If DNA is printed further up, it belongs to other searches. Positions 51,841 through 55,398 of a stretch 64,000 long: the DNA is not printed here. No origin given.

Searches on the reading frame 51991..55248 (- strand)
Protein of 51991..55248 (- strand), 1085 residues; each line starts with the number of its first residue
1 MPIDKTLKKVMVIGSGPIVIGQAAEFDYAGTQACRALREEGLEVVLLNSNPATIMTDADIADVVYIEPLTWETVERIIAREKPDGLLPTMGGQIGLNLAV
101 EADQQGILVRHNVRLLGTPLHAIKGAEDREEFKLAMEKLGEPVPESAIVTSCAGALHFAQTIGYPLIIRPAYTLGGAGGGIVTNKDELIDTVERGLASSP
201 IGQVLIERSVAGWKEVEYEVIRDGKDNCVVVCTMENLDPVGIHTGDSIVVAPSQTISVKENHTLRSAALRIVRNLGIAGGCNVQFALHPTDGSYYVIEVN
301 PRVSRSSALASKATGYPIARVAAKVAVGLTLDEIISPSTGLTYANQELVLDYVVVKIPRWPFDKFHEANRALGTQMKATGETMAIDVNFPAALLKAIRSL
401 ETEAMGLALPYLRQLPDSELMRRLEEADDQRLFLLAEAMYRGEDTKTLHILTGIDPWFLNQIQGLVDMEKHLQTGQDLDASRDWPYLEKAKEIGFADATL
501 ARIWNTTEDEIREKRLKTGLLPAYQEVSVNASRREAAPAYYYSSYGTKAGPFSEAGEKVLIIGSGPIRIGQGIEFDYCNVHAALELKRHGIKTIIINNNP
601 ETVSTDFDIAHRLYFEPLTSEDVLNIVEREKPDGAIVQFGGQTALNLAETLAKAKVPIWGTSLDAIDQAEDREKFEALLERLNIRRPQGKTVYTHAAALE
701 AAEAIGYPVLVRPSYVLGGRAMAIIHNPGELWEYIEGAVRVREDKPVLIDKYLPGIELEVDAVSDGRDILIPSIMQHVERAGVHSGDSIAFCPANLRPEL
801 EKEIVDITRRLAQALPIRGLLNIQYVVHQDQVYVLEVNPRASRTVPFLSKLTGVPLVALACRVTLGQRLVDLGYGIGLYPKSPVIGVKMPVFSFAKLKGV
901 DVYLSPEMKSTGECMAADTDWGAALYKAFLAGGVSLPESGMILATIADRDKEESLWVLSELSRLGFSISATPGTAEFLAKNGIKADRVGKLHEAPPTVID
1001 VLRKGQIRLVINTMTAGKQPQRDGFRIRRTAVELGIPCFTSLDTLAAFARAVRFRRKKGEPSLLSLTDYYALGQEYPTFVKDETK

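Call 19: search_protein_families(library=pfam, proteins=[window:51991-55248:-], max_evalue=0.00001)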
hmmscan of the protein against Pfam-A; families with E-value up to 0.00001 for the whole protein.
window:51991-55248:- (1085 aa): 9 families
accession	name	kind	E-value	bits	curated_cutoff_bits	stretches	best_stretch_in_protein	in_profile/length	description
PF02786.22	CPSase_L_D2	-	1e-112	375.2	19.8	2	128-333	1-210/211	Carbamoyl-phosphate synthase L chain, ATP binding domain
PF25596.1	CPSase_L_D1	-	3.6e-97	320.8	27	2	557-668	3-118/118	Carbamoyl phosphate synthase preATP-grasp domain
PF02787.25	CPSase_L_D3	-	2.5e-22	79.1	26.6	1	423-504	2-80/80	Carbamoyl-phosphate synthetase large chain, oligomerisation domain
PF02142.27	MGS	-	1e-20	74.1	24.1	1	959-1040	7-94/94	MGS-like domain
PF07478.18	Dala_Dala_lig_C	-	1.1e-19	71.2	24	2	696-839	26-174/204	D-ala D-ala ligase C-terminus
PF15632.11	ATPgrasp_Ter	-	8e-18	64.9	29.1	1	745-867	3-111/131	ATP-grasp in the biosynthetic pathway with Ter operon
PF02222.28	ATP-grasp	-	2.7e-17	63.4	27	2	679-841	3-163/179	ATP-grasp domain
PF02655.19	ATP-grasp_3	-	3.1e-17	63.6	23.2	1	671-841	3-157/160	ATP-grasp domain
PF01071.24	GARS_A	-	7.1e-11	42.7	27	1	677-840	8-188/194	Phosphoribosylglycinamide synthetase, ATP-grasp (A) domain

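Call 41: find_homologous_proteins(query=window:51991-55248:-, max_evalue=1e-50)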
Query window:51991-55248:- (1085 aa): 8000 proteins with E <= 1e-50 among 8000 candidates; the best 120 are listed.
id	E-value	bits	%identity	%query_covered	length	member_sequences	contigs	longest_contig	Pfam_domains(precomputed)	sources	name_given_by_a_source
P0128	0.0e+0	2434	100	100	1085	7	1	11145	PF25596.2,PF02142.28,PF13535.12,PF15632.12,PF02786.23,PF02787.26,PF02222.28,PF02655.20,PF01071.25,PF07478.19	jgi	jgi:carbamoyl-phosphate synthase large subunit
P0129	0.0e+0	1927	81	99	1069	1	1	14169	PF25596.2,PF02142.28,PF15632.12,PF13549.12,PF02786.23,PF02787.26,PF02222.28,PF08443.17,PF02655.20,PF01071.25,PF07478.19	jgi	jgi:carbamoyl-phosphate synthase large subunit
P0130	0.0e+0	1913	80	99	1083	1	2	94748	PF25596.2,PF02142.28,PF13535.12,PF15632.12,PF02786.23,PF02787.26,PF02222.28,PF08443.17,PF02655.20,PF01071.25,PF07478.19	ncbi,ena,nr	ncbi:MAG: carbamoyl-phosphate synthase large subunit [Firmicutes bacterium]|nr:carbamoyl-phosphate s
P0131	0.0e+0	1876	78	99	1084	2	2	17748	PF25596.2,PF02142.28,PF15632.12,PF02786.23,PF02787.26,PF02222.28,PF02655.20,PF01071.25,PF07478.19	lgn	-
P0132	0.0e+0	1830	78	99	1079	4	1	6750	PF25596.2,PF02142.28,PF13535.12,PF15632.12,PF02786.23,PF02787.26,PF02222.28,PF02655.20,PF01071.25,PF07478.19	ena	-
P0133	0.0e+0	1803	76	99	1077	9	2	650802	PF25596.2,PF02142.28,PF13535.12,PF15632.12,PF02786.23,PF02787.26,PF02222.28,PF02655.20,PF01071.25,PF07478.19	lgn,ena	-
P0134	0.0e+0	1724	74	99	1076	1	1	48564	PF25596.2,PF02142.28,PF15632.12,PF02786.23,PF02787.26,PF02222.28,PF02655.20,PF01071.25,PF07478.19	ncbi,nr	ncbi:MAG: carbamoyl-phosphate synthase large subunit [Firmicutes bacterium]|nr:carbamoyl-phosphate s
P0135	0.0e+0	1419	61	99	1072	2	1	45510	PF08442.16,PF15632.12,PF13549.12,PF02787.26,PF02222.28,PF08443.17,PF02655.20,PF01071.25,PF07478.19,PF25596.2,PF02142.28,PF13535.12,PF02786.23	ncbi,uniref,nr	ncbi:carbamoyl-phosphate synthase large subunit [Desulfovirgula thermocuniculi]|uniref:carbamoyl-pho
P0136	0.0e+0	1415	61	98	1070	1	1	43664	PF25596.2,PF02142.28,PF15632.12,PF13549.12,PF02786.23,PF02787.26,PF02222.28,PF02655.20,PF01071.25,PF07478.19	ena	-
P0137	0.0e+0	1415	61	98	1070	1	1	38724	PF25596.2,PF02142.28,PF15632.12,PF13549.12,PF02786.23,PF02787.26,PF02222.28,PF02655.20,PF01071.25,PF07478.19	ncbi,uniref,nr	ncbi:carbamoyl-phosphate synthase large subunit [Desulfofundulus thermobenzoicus]|uniref:Carbamoyl p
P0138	0.0e+0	1411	61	99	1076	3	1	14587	PF25596.2,PF02142.28,PF13535.12,PF15632.12,PF13549.12,PF02786.23,PF02787.26,PF02222.28,PF02655.20,PF01071.25,PF07478.19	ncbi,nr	ncbi:MAG: carbamoyl-phosphate synthase large subunit [Eubacteriales bacterium]|nr:carbamoyl-phosphat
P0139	0.0e+0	1409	61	97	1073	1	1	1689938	PF25596.2,PF02142.28,PF13535.12,PF15632.12,PF13549.12,PF02786.23,PF02787.26,PF02222.28,PF02655.20,PF01071.25,PF07478.19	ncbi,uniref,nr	ncbi:carbamoyl-phosphate synthase large subunit [Desulfofundulus sp. TPOSR]|uniref:carbamoyl-phospha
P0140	0.0e+0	1408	61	97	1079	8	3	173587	PF15632.12,PF13549.12,PF02787.26,PF02222.28,PF08443.17,PF02655.20,PF01071.25,PF07478.19,PF25596.2,PF02142.28,PF13535.12,PF02786.23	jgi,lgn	jgi:carbamoyl-phosphate synthase large subunit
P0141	0.0e+0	1408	61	97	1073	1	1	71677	PF25596.2,PF02142.28,PF13535.12,PF15632.12,PF13549.12,PF02786.23,PF02787.26,PF02222.28,PF02655.20,PF01071.25,PF07478.19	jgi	jgi:carbamoyl-phosphate synthase large subunit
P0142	0.0e+0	1406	60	99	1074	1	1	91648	PF25596.2,PF02142.28,PF15632.12,PF02786.23,PF02787.26,PF02222.28,PF02655.20,PF01071.25,PF07478.19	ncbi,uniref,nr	ncbi:carbamoyl-phosphate synthase large subunit [Desulfolucanica intricata]|uniref:carbamoyl-phospha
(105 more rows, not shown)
